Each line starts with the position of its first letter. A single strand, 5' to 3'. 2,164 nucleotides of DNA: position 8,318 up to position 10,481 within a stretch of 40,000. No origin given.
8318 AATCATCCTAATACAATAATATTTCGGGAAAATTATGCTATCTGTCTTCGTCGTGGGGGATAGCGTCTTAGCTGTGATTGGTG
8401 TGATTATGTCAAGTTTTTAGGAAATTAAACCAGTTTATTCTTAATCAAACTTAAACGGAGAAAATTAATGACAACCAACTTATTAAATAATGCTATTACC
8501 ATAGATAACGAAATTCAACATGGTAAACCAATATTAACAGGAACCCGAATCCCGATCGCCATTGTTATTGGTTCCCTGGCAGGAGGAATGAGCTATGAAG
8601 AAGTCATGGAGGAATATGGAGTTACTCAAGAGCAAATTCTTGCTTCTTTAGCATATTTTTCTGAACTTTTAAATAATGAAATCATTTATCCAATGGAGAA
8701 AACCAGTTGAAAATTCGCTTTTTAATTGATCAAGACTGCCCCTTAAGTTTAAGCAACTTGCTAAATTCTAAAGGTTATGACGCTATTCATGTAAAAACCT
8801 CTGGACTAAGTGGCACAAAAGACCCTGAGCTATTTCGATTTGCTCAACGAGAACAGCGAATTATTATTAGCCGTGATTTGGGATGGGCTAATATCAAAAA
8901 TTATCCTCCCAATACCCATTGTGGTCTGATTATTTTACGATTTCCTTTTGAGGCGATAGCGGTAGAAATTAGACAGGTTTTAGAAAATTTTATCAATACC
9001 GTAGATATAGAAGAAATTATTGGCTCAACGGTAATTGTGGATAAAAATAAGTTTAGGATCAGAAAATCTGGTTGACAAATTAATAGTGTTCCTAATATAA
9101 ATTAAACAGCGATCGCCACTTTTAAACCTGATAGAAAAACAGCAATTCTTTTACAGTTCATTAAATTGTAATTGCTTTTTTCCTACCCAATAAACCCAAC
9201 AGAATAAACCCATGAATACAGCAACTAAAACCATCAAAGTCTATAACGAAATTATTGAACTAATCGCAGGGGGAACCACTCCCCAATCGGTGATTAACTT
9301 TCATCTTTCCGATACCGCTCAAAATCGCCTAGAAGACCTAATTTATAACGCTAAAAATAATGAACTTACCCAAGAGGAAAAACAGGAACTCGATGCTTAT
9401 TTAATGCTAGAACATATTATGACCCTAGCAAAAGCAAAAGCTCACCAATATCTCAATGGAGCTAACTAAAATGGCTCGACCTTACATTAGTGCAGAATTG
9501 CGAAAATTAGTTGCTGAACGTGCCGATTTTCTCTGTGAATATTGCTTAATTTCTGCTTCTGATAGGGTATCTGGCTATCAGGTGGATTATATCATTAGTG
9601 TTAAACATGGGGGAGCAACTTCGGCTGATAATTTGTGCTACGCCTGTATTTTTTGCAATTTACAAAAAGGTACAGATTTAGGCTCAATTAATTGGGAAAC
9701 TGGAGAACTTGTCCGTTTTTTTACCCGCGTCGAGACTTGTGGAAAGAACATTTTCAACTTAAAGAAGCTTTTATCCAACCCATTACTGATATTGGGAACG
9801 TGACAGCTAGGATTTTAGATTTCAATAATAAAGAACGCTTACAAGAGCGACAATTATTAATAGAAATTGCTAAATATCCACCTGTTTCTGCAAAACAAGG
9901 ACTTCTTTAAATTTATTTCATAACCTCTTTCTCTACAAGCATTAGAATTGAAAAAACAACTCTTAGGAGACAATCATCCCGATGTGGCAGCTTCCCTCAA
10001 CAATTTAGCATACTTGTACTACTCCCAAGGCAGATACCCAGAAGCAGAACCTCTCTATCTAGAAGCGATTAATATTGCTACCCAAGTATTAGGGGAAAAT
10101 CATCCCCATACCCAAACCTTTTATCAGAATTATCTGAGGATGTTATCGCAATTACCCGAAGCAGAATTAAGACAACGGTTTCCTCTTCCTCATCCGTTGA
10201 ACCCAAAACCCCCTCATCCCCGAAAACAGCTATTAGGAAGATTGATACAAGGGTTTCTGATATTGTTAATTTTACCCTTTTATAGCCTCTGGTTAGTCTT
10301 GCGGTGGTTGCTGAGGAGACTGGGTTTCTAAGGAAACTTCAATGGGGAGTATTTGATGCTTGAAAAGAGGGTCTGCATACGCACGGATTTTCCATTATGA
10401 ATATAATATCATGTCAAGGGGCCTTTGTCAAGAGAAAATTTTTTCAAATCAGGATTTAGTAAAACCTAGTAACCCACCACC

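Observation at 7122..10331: Stack of displaced TPR C-termini interleaved with toxin-antitoxin-like pairs downstream of the NLR-like gene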

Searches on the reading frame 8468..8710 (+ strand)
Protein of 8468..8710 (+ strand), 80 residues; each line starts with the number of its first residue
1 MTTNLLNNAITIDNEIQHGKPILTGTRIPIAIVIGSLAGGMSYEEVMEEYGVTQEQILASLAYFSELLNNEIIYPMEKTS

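Call 5: search_protein_families(library=pfam, proteins=[window:8468-8710:+], max_evalue=0.01)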
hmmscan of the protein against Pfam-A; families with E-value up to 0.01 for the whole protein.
window:8468-8710:+ (80 aa): 1 family
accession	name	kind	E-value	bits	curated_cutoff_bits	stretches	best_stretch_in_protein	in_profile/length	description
PF04255.20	DUF433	-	5.7e-18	64.9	23.6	1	10-63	1-55/56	Protein of unknown function (DUF433)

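Call 6: search_protein_families(library=ncbifam, proteins=[window:8468-8710:+], max_evalue=0.01)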
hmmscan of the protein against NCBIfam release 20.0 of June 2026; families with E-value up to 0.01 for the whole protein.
window:8468-8710:+ (80 aa): 0 families

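Call 24: find_encoding_contigs(protein=window:8468-8710:+, flank=10000, max_places=8)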
Protein window:8468-8710:+ (80 aa): 22 contigs read that carry it; 8 places shown.
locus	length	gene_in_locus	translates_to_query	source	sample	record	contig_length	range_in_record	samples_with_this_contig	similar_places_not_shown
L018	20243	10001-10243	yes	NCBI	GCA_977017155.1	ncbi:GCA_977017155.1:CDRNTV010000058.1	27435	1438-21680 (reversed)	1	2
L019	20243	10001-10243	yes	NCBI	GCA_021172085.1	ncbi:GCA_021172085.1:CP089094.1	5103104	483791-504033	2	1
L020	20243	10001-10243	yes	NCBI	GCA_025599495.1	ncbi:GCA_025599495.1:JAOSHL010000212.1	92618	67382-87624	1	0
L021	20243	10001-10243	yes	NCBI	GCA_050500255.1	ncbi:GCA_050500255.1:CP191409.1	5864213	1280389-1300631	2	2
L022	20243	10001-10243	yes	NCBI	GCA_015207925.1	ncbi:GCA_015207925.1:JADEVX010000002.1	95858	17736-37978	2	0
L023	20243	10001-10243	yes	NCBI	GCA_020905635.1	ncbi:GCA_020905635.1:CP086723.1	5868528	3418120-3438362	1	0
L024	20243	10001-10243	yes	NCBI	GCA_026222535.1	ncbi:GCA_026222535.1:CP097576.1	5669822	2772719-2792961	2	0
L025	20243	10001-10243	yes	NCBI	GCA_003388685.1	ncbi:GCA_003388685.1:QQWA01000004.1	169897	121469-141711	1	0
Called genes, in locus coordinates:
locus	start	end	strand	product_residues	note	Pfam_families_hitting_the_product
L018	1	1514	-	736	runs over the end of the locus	PF11744:ALMT (weak)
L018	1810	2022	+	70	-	-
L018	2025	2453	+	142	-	PF01850:PIN (weak)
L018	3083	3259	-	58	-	-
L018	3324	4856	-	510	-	PF25917:BSH_RND (faint), PF25973:BSH_CzcB (faint)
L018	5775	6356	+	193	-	PF12644:DUF3782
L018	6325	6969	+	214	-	-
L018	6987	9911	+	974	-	PF00931:NB-ARC, PF17874:TPR_MalT, PF24885:TPR_NPHP3, PF13424:TPR_12, PF13374:TPR_10, PF13424:TPR_12, PF13432:TPR_16, PF24885:TPR_NPHP3, +49 more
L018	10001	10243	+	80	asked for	PF04255:DUF433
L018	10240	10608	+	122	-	PF18480:DUF5615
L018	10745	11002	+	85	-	-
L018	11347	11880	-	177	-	PF09835:DUF2062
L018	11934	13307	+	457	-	PF10396:TrmE_N, PF12631:MnmE_helical, PF00009:GTP_EFTU (faint), PF01926:MMR_HSR1, PF02421:FeoB_N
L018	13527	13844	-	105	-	-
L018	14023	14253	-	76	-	-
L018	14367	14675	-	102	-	-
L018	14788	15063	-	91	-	-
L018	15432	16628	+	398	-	PF01168:Ala_racemase_N, PF00842:Ala_racemase_C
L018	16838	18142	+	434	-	PF00067:p450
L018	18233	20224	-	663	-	PF03109:ABC1, PF00069:Pkinase (faint), PF01636:APH (faint), PF27536:UbiB_helical (weak)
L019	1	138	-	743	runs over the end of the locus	PF11744:ALMT (weak)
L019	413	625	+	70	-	-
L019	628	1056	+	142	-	PF01850:PIN (weak)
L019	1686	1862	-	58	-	-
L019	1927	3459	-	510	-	PF25917:BSH_RND (faint), PF25973:BSH_CzcB (faint)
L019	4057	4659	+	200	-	PF12644:DUF3782 (weak)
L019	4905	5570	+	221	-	PF12644:DUF3782 (weak)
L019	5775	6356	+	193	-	PF12644:DUF3782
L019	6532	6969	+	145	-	-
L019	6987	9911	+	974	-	PF00931:NB-ARC, PF17874:TPR_MalT, PF24885:TPR_NPHP3, PF13424:TPR_12, PF13374:TPR_10, PF13424:TPR_12, PF13432:TPR_16, PF24885:TPR_NPHP3, +49 more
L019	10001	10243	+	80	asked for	PF04255:DUF433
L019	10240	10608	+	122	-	PF18480:DUF5615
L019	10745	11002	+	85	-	-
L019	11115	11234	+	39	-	PF01844:HNH (weak)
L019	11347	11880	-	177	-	PF09835:DUF2062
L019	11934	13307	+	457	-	PF10396:TrmE_N, PF12631:MnmE_helical, PF00009:GTP_EFTU (faint), PF01926:MMR_HSR1, PF02421:FeoB_N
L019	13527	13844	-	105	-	-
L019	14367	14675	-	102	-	-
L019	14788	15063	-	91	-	-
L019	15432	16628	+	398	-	PF01168:Ala_racemase_N, PF00842:Ala_racemase_C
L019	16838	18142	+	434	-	PF00067:p450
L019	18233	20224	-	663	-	PF03109:ABC1, PF00069:Pkinase (faint), PF01636:APH (faint), PF27536:UbiB_helical (weak)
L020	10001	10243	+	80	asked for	PF04255:DUF433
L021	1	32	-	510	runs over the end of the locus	PF25917:BSH_RND (faint), PF25973:BSH_CzcB (faint)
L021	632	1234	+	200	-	PF12644:DUF3782 (weak)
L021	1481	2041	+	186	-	PF12644:DUF3782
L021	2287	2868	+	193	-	PF12644:DUF3782, PF15960:DUF4763 (weak)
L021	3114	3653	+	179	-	PF12644:DUF3782 (weak)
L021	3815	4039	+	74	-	-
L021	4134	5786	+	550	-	PF03050:DDE_Tnp_IS66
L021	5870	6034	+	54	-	-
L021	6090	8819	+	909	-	PF00931:NB-ARC, PF17874:TPR_MalT, PF24885:TPR_NPHP3, PF13424:TPR_12, PF13374:TPR_10, PF13424:TPR_12, PF13374:TPR_10, PF13424:TPR_12, +39 more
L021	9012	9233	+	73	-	-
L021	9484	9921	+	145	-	PF17874:TPR_MalT, PF24885:TPR_NPHP3, PF13424:TPR_12, PF13374:TPR_10, PF13432:TPR_16, PF24885:TPR_NPHP3, PF13374:TPR_10, PF13424:TPR_12, +9 more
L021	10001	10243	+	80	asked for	PF04255:DUF433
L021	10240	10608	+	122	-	PF18480:DUF5615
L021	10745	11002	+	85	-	-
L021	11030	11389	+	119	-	PF01844:HNH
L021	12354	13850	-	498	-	PF05598:DUF772, PF13586:DDE_Tnp_1_2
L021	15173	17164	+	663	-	PF03109:ABC1, PF00069:Pkinase (faint), PF01636:APH (faint), PF27536:UbiB_helical (weak)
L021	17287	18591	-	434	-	PF00067:p450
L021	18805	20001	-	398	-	PF01168:Ala_racemase_N, PF00842:Ala_racemase_C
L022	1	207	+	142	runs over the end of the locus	PF01850:PIN (weak)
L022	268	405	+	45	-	-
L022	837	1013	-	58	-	-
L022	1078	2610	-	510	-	PF25917:BSH_RND (faint), PF25973:BSH_CzcB (faint)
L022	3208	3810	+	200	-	PF12644:DUF3782 (weak)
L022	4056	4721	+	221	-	PF12644:DUF3782 (weak)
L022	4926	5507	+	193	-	PF12644:DUF3782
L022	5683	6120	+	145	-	-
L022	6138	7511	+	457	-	PF00931:NB-ARC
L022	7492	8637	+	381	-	-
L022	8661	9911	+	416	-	-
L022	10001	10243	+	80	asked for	PF04255:DUF433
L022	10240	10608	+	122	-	PF18480:DUF5615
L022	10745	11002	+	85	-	-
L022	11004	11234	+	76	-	PF01844:HNH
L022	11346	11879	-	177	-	PF09835:DUF2062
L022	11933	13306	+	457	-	PF10396:TrmE_N, PF12631:MnmE_helical, PF00009:GTP_EFTU (faint), PF01926:MMR_HSR1, PF02421:FeoB_N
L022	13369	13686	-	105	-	PF07889:DUF1664 (weak), PF05531:NPV_P10 (faint)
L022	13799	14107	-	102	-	-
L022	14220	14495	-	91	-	-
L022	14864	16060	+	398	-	PF01168:Ala_racemase_N, PF00842:Ala_racemase_C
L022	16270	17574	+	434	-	PF00067:p450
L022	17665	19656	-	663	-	PF03109:ABC1, PF00069:Pkinase (faint), PF01636:APH (faint), PF27536:UbiB_helical (weak)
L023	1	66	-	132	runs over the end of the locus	-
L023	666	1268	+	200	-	PF12644:DUF3782 (weak)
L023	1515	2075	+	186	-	PF12644:DUF3782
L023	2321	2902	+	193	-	PF12644:DUF3782, PF15960:DUF4763 (weak)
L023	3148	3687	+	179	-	PF12644:DUF3782 (weak)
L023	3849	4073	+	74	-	-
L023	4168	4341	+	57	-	-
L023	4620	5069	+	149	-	PF03050:DDE_Tnp_IS66 (weak)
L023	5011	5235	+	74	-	-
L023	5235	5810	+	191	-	PF03050:DDE_Tnp_IS66 (weak)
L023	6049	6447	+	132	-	PF00931:NB-ARC (weak)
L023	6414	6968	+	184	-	-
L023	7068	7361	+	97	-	-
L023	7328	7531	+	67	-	-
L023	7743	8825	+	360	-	-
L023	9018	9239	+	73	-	-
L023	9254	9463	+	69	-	-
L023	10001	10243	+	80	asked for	PF04255:DUF433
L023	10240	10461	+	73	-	PF18478:PIN_10 (weak), PF18480:DUF5615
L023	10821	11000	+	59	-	-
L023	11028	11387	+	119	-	PF01844:HNH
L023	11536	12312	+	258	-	PF13613:HTH_Tnp_4, PF01609:DDE_Tnp_1, PF13359:DDE_Tnp_4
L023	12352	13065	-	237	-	PF13586:DDE_Tnp_1_2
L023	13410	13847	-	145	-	PF05598:DUF772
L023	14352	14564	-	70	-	-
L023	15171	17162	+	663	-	PF03109:ABC1, PF00069:Pkinase (faint), PF01636:APH (faint), PF27536:UbiB_helical (weak)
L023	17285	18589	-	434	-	PF00067:p450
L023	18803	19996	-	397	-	PF01168:Ala_racemase_N, PF00842:Ala_racemase_C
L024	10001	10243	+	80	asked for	PF04255:DUF433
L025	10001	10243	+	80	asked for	PF04255:DUF433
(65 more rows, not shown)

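Call 43: search_protein_families(library=padloc, proteins=[window:8468-8710:+], max_evalue=0.01)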
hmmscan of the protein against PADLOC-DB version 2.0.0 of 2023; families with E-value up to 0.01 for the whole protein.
window:8468-8710:+ (80 aa): 0 families

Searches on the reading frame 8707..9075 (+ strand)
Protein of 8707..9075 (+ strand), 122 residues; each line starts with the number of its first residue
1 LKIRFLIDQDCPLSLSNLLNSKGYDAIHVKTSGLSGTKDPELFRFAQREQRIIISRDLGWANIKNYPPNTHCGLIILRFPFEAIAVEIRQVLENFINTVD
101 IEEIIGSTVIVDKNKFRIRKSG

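Call 5: search_protein_families(library=pfam, proteins=[window:8707-9075:+], max_evalue=0.01)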
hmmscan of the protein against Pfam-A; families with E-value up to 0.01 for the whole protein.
window:8707-9075:+ (122 aa): 3 families
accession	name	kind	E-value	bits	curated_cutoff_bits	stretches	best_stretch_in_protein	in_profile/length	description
PF18480.7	DUF5615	-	5.4e-19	68.5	23.8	1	4-113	2-109/110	Domain of unknown function (DUF5615)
PF18478.7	PIN_10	-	0.00014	22.4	26.2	1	4-57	2-59/84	PIN like domain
PF01927.22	Mut7-C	-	0.0004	20.9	23.3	1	4-65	2-57/146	Mut7-C RNAse domain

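Call 6: search_protein_families(library=ncbifam, proteins=[window:8707-9075:+], max_evalue=0.01)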
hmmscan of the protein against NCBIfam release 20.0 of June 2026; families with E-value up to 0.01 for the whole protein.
window:8707-9075:+ (122 aa): 0 families

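Call 43: search_protein_families(library=padloc, proteins=[window:8707-9075:+], max_evalue=0.01)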
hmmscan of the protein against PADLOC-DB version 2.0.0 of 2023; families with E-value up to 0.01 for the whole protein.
window:8707-9075:+ (122 aa): 0 families

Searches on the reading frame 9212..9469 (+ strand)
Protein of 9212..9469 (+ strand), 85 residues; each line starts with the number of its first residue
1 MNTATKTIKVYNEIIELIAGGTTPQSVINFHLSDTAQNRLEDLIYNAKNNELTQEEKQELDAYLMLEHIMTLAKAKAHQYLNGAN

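Call 5: search_protein_families(library=pfam, proteins=[window:9212-9469:+], max_evalue=0.01)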
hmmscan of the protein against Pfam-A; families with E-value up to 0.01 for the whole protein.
window:9212-9469:+ (85 aa): 0 families

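Call 6: search_protein_families(library=ncbifam, proteins=[window:9212-9469:+], max_evalue=0.01)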
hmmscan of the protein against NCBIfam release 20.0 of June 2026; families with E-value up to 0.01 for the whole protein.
window:9212-9469:+ (85 aa): 0 families

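Call 25: find_encoding_contigs(protein=window:9212-9469:+, flank=10000, max_places=8)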
Protein window:9212-9469:+ (85 aa): 1 contig read that carries it; 1 place shown.
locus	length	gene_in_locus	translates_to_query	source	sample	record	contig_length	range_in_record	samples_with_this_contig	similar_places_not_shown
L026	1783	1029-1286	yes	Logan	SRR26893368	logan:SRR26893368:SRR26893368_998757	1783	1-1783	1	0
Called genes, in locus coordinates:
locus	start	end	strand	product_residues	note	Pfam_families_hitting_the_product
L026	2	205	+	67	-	?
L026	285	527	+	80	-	PF04255:DUF433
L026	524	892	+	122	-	PF18480:DUF5615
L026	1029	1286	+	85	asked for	-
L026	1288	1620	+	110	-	PF01844:HNH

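Call 43: search_protein_families(library=padloc, proteins=[window:9212-9469:+], max_evalue=0.01)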
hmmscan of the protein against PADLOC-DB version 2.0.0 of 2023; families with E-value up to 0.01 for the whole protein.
window:9212-9469:+ (85 aa): 0 families

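Call 60: search_solved_structures(query=window:9212-9469:+, max_evalue=10)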
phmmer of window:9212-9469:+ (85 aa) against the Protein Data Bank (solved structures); distinct sequences matched with E-value up to 10: 15.
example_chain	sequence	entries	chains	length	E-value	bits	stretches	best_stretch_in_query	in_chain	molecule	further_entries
5xon_U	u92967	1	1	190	0.27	15.1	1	26-73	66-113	General transcription elongation factor TFIIS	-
6ole_SI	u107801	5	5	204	0.48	14.3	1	35-56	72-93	40S ribosomal protein S8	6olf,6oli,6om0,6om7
6xa1_SI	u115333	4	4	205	0.49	14.3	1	35-56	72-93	40S ribosomal protein S8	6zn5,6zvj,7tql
11hg_S8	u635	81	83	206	0.49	14.3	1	35-56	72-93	40S ribosomal protein S8 | eS8 | Ribosomal protein eS8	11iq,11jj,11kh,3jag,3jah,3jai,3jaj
5k0y_o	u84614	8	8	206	0.5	14.3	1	35-56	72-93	40S ribosomal protein S8 | 40S ribosomal protein eS8 | Small ribosomal subunit protein eS8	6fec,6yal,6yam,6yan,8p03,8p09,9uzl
6gz3_BI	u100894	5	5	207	0.5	14.3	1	35-56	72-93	ribosomal protein eS8 | 40S ribosomal protein S8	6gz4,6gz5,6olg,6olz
6p4h_J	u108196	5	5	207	0.5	14.3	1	35-56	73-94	eS8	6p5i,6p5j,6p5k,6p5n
22tu_SI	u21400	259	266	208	0.51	14.3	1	35-56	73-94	40S ribosomal protein S8 | Ribosomal protein eS8 | 40S RIBOSOMAL PROTEIN ES8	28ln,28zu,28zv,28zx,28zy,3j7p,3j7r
4kzx_I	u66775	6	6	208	0.51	14.3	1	35-56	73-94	40S ribosomal protein S8 | Small ribosomal subunit protein eS8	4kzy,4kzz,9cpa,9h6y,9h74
9npx_H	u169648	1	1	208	0.54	14.2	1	35-56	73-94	40S ribosomal protein S8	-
7oyc_I2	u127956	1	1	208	0.58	14.1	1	35-65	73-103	40S ribosomal protein S8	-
9clb_B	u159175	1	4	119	0.93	13.4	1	34-72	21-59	aBAK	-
8eja_B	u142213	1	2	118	1.4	12.9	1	35-72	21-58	aBAK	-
8q7z_Ah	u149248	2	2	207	1.5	12.8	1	35-56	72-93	40S ribosomal protein S8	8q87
5jsn_B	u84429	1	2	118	3.6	11.6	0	37-60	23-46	Bcl2 inhibitor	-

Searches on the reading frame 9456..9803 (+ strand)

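Call 5: search_protein_families(library=pfam, proteins=[window:9456-9803:+], max_evalue=0.01)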
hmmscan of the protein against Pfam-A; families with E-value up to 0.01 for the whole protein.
window:9456-9803:+ (115 aa): 2 families
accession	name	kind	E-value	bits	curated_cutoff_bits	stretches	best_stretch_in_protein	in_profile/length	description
PF01844.29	HNH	-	1.6e-09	38.2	21.4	1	27-73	1-46/47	HNH endonuclease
PF14279.12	HNH_5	-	0.00029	21.2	27.5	1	27-75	1-47/56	HNH endonuclease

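Call 6: search_protein_families(library=ncbifam, proteins=[window:9456-9803:+], max_evalue=0.01)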
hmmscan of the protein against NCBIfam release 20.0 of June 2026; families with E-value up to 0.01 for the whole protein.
window:9456-9803:+ (115 aa): 2 families
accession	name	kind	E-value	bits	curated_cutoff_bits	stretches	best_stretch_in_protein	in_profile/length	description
NF040563.1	guided_IscB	equivalog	1.9e-06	27.2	175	1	13-75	181-239/314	RNA-guided endonuclease IscB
NF049971.1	CRISPR_Cas9d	exception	0.0016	17.1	375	1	20-106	541-631/986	type II CRISPR RNA-guided endonuclease Cas9d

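Call 43: search_protein_families(library=padloc, proteins=[window:9456-9803:+], max_evalue=0.01)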
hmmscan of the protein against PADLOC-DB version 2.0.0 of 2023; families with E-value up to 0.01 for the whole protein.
window:9456-9803:+ (115 aa): 7 families
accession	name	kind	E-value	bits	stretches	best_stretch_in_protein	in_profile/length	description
PDLC03478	REase_II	-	4.3e-05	21.4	1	13-77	98-164/219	Type II restriction enzyme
PDLC00315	PtuB1|PtuB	-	0.00092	17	1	20-74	26-79/227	Unknown function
PDLC00325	PtuB1|PtuB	-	0.0011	16.6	1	12-74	39-104/213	Unknown function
PDLC00345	PtuB1|PtuB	-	0.0029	15.2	1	14-73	41-103/223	Unknown function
PDLC03431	REase_II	-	0.0063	14.1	1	34-71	170-206/246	Type II restriction enzyme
PDLC00323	PtuB1|PtuB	-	0.0074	14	1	28-75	35-84/215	Unknown function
PDLC04272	PDC-M01B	-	0.0078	13.9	1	8-93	78-160/288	-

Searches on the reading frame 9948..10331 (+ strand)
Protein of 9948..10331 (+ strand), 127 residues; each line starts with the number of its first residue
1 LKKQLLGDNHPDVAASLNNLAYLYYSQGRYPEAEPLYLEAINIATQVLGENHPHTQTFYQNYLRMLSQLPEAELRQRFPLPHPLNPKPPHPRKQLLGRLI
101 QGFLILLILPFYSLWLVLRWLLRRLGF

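Call 5: search_protein_families(library=pfam, proteins=[window:9948-10331:+], max_evalue=0.01)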
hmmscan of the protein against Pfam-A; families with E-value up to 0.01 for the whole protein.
window:9948-10331:+ (127 aa): 9 families
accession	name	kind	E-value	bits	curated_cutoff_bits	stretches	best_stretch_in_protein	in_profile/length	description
PF13424.12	TPR_12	-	5.7e-22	78.2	30.1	2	12-67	1-56/77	Tetratricopeptide repeat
PF13374.12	TPR_10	-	3.1e-18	65.6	27.5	1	13-54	1-42/42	Tetratricopeptide repeat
PF24885.1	TPR_NPHP3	-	3.6e-08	33.5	100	1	6-55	133-182/239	Nephrocystin-3 TPR domain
PF00515.34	TPR_1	-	2e-06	27.8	27.8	1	14-43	1-30/34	Tetratricopeptide repeat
PF13432.12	TPR_16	-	6.2e-06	27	32.7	1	4-41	22-58/65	Tetratricopeptide repeat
PF07719.23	TPR_2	-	9.3e-06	25.8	27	1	14-44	1-31/34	Tetratricopeptide repeat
PF13176.12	TPR_7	-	1.3e-05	25.4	27.9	1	16-47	1-32/36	Tetratricopeptide repeat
PF13181.12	TPR_8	-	0.0014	19.1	25.7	1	15-44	2-31/34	Tetratricopeptide repeat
PF13431.12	TPR_17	-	0.0035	17.9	24.4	1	9-34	8-33/34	Tetratricopeptide repeat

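Call 6: search_protein_families(library=ncbifam, proteins=[window:9948-10331:+], max_evalue=0.01)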
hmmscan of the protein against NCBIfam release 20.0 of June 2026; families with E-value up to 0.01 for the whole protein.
window:9948-10331:+ (127 aa): 1 family
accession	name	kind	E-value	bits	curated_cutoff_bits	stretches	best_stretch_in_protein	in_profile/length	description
NF040586.1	FxSxx_TPR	equivalog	8.5e-08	31.1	300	1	4-69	672-737/830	FxSxx-COOH system tetratricopeptide repeat protein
